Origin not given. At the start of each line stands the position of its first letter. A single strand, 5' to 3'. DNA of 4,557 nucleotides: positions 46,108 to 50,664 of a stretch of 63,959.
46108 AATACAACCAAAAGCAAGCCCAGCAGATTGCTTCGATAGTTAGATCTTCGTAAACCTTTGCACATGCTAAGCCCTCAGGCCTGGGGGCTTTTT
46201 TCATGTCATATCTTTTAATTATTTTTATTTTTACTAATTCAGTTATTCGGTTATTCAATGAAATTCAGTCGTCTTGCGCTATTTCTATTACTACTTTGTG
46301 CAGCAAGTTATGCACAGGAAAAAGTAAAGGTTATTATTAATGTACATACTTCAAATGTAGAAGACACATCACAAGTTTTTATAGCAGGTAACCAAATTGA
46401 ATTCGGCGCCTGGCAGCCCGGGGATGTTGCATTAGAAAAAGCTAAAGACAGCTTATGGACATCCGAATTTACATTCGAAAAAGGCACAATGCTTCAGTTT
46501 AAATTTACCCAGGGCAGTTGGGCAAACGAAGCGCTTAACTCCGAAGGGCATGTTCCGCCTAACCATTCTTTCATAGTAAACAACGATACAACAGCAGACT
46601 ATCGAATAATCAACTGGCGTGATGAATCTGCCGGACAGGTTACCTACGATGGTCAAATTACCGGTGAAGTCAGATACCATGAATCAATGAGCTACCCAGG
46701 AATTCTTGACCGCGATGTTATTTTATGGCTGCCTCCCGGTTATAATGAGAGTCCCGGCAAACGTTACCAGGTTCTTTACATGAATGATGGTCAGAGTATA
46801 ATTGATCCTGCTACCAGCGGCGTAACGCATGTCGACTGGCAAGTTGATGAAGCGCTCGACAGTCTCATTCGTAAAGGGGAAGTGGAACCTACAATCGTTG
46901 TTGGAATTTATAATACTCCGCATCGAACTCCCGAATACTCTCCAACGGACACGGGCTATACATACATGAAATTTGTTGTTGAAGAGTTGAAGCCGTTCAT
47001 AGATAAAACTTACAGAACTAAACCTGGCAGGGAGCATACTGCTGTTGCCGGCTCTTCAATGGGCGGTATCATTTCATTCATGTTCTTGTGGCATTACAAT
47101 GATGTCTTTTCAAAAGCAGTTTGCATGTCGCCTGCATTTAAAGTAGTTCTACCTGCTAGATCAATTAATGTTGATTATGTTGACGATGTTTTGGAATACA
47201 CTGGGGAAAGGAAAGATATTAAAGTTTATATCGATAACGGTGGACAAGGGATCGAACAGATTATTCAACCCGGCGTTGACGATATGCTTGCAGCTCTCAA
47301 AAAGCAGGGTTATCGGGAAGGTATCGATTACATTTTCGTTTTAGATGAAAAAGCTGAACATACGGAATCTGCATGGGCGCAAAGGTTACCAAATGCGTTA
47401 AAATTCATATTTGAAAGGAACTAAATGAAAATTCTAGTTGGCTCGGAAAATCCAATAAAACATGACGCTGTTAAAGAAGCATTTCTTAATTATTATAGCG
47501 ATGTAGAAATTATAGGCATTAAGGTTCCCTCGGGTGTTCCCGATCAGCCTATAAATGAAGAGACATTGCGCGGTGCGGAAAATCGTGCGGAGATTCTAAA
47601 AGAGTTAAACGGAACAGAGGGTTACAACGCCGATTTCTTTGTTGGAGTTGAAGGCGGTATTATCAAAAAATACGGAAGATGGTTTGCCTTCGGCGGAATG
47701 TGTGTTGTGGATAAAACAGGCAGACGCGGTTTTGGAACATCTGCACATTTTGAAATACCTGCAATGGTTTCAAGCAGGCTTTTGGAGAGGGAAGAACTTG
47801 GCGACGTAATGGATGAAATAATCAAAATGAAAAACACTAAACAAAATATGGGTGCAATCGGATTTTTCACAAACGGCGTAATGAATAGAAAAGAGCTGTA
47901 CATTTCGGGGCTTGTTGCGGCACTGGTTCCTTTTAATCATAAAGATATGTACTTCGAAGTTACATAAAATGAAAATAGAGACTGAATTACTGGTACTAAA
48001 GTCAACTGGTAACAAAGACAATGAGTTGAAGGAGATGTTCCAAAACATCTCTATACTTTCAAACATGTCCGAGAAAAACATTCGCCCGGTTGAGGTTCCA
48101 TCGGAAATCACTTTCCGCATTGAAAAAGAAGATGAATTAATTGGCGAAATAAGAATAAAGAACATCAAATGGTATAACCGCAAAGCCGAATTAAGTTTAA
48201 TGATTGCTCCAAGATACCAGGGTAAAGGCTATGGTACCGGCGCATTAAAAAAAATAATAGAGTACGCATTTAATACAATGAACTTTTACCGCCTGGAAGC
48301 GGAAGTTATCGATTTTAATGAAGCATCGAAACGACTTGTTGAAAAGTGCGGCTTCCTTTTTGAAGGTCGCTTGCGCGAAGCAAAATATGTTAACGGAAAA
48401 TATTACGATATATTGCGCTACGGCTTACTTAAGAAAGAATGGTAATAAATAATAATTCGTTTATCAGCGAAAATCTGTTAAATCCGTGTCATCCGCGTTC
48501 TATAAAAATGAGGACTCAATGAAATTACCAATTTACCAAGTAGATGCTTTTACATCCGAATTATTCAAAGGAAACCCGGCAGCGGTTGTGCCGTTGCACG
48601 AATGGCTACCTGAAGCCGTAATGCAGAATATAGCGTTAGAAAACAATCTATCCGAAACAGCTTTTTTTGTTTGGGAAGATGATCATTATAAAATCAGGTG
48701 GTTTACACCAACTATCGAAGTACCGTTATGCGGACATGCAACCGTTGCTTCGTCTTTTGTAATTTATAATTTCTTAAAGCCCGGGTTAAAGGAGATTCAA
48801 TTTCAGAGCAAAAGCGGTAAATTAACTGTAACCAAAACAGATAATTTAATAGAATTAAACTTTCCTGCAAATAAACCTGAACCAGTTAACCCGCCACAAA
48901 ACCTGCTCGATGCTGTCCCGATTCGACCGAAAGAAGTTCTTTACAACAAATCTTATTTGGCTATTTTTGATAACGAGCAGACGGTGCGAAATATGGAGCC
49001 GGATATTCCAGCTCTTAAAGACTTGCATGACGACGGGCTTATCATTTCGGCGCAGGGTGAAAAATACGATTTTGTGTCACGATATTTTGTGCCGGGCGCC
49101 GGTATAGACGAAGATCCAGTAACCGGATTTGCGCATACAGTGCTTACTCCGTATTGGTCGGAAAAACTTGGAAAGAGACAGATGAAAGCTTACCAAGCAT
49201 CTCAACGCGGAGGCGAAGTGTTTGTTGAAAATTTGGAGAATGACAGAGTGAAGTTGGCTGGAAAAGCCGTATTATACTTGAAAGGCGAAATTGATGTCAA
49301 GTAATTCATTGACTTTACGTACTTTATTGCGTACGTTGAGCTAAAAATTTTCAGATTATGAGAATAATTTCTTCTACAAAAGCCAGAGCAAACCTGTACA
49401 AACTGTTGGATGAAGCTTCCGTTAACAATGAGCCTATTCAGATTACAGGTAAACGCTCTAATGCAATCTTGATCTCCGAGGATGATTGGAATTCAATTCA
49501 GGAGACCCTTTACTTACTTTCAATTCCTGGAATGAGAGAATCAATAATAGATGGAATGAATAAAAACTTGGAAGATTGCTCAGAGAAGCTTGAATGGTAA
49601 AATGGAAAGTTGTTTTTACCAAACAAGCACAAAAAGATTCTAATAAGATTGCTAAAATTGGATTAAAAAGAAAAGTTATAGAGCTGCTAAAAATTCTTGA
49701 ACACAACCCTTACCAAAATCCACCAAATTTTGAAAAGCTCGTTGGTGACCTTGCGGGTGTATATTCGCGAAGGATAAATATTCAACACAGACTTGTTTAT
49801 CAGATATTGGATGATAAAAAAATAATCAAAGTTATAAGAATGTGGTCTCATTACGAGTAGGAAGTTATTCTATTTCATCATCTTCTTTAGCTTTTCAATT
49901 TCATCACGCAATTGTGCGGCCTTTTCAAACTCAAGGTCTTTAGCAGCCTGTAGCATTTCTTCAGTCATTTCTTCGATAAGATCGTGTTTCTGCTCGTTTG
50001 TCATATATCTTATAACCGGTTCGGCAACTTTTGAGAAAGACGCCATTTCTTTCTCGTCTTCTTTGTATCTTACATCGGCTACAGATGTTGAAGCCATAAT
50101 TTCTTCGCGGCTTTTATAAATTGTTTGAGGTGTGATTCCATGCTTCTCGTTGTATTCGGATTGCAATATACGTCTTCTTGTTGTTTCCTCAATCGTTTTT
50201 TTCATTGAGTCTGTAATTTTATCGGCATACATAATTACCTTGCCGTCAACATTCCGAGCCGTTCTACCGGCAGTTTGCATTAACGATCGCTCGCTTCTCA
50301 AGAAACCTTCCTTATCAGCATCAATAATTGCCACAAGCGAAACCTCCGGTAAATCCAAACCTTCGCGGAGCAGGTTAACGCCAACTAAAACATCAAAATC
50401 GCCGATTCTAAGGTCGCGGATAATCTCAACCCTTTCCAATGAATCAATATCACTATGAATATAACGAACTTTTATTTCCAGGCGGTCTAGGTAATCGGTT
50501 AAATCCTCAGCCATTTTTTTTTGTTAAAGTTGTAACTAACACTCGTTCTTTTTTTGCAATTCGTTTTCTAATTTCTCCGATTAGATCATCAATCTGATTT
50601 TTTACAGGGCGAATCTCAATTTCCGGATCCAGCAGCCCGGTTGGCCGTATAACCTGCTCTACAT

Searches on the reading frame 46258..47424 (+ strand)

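Call 27: search_protein_families(library=ncbifam, proteins=[window:46258-47424:+], max_evalue=1)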
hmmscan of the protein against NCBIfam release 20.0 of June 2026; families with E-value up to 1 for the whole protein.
window:46258-47424:+ (388 aa): 5 families
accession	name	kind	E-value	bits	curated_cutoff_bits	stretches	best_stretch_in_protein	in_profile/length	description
NF058612.1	GTNG0744Estse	equivalog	1.5e-12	48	450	1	146-298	14-160/242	GTNG_0744 family esterase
NF041944.1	Xylase_Ferestase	equivalog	1.1e-09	37.1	1200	1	152-285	482-615/694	bifunctional endo-1,4-beta-xylanase/feruloyl esterase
NF007758.0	PRK10439.1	equivalog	5.9e-06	25.5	222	1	196-351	230-382/418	enterochelin esterase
NF008019.0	PRK10749.1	equivalog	0.006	15.6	362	1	240-309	113-181/335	lysophospholipase L2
TIGR02821.1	fghA_ester_D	equivalog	0.014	14.9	281.7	1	229-292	110-171/275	S-formylglutathione hydrolase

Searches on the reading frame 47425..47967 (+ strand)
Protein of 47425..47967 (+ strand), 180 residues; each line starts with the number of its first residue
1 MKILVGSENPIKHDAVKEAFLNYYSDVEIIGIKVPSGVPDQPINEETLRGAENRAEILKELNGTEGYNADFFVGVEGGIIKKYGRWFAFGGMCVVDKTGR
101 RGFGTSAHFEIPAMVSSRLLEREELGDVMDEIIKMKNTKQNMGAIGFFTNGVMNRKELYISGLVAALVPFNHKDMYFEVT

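Call 27: search_protein_families(library=ncbifam, proteins=[window:47425-47967:+], max_evalue=1)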
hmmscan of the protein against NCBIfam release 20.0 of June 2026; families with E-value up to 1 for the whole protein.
window:47425-47967:+ (180 aa): 5 families
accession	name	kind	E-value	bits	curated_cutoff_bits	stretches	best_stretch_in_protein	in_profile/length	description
NF003459.0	PRK05074.1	equivalog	4.1e-42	143.9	175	1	1-176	5-174/176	inosine/xanthosine triphosphatase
TIGR00258.1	TIGR00258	equivalog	1.6e-41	142.2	117.1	1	5-176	1-167/168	inosine/xanthosine triphosphatase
NF003039.0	PRK03941.1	equivalog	1.1e-39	136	199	1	1-178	1-175/176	NTPase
NF002850.0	PRK03114.1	equivalog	7.1e-29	100.6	199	1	1-160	1-152/169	DUF84 family protein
NF002250.0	PRK01170.1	subfamily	6e-22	78.5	489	1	1-177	150-321/322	bifunctional pantetheine-phosphate adenylyltransferase/NTP phosphatase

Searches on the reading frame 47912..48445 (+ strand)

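Call 62: search_protein_families(library=pfam, proteins=[window:47912-48445:+], max_evalue=0.0001)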
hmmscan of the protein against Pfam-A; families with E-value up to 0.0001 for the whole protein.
window:47912-48445:+ (177 aa): 4 families
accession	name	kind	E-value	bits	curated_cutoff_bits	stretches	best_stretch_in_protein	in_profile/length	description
PF13420.13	Acetyltransf_4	-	1.3e-20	74.4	24.3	1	50-166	34-152/155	Acetyltransferase (GNAT) domain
PF13302.13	Acetyltransf_3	-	5.1e-19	69.8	25.4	1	64-148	52-137/138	Acetyltransferase (GNAT) domain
PF00583.31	Acetyltransf_1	-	2.1e-16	60.7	20.7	1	63-148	31-116/116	Acetyltransferase (GNAT) family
PF13508.13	Acetyltransf_7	-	4.5e-08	33.8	27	1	65-148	3-82/84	Acetyltransferase (GNAT) domain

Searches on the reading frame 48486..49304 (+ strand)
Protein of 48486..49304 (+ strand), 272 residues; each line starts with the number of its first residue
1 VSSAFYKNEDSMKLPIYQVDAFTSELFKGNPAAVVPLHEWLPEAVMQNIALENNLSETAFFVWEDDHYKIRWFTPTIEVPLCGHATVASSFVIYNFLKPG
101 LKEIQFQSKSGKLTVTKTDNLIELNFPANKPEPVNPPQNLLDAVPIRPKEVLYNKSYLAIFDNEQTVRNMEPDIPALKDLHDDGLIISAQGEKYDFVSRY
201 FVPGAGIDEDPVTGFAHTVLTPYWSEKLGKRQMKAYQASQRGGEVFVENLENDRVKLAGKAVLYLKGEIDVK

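Call 27: search_protein_families(library=ncbifam, proteins=[window:48486-49304:+], max_evalue=1)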
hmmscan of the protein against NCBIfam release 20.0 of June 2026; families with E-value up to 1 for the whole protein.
window:48486-49304:+ (272 aa): 2 families
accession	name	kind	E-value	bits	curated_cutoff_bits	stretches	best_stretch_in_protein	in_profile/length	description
TIGR00654.1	PhzF_family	subfamily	1.1e-43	149.7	76.2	1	12-271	1-298/298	PhzF family phenazine biosynthesis isomerase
NF007625.0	PRK10281.1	equivalog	2.9e-35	121.9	386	1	12-270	1-298/301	PhzF family isomerase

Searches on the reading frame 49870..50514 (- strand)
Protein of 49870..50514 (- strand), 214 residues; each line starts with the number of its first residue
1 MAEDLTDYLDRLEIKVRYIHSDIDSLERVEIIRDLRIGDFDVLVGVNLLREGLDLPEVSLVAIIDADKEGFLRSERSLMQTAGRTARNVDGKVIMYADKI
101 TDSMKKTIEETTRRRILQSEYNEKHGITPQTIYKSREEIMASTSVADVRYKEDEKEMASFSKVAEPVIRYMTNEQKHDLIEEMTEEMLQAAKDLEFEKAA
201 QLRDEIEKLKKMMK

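Call 46: search_protein_families(library=pfam, proteins=[window:49870-50514:-], max_evalue=0.00001)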
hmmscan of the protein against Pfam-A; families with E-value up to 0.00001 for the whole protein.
window:49870-50514:- (214 aa): 3 families
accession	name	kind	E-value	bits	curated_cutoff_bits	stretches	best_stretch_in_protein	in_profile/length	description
PF12344.14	UvrB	-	6e-22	77.7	27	1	95-135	1-41/43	Ultra-violet resistance protein B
PF00271.37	Helicase_C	-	1.5e-16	61.1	23.5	1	6-88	31-109/110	Helicase conserved C-terminal domain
PF02151.25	UVR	-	1.3e-10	41.1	21.5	1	179-211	3-35/36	UvrB/uvrC motif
